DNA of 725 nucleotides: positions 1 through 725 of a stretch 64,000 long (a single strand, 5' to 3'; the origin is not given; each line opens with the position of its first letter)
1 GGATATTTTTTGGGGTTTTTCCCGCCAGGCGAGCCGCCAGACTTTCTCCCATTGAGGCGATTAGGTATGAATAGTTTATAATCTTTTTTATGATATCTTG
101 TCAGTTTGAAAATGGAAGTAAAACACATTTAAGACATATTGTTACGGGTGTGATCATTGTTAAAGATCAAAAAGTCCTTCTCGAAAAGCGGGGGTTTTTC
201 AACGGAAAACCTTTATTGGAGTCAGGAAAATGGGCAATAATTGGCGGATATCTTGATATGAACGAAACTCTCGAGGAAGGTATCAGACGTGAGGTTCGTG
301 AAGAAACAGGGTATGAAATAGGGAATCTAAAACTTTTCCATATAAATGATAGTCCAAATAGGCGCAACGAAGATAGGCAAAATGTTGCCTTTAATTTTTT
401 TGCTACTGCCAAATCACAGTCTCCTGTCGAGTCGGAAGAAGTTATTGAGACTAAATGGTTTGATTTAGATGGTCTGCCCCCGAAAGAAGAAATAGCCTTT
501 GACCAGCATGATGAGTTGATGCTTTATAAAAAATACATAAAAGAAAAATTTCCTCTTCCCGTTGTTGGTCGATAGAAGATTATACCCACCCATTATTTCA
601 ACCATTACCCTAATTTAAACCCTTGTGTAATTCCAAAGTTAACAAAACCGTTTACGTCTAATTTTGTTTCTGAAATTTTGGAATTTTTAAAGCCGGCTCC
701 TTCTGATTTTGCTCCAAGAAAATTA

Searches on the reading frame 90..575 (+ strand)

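Call 45: search_protein_families(library=pfam, proteins=[window:90-575:+], max_evalue=0.01)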
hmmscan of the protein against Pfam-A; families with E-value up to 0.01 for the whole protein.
window:90-575:+ (161 aa): 2 families
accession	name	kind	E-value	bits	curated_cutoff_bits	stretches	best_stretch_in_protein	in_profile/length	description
PF00293.34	NUDIX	-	2.7e-18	66.7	21.1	1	15-133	2-122/134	NUDIX domain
PF22327.2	Nudt16-like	-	0.0036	17.7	27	1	49-109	36-96/161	U8 snoRNA-decapping enzyme-like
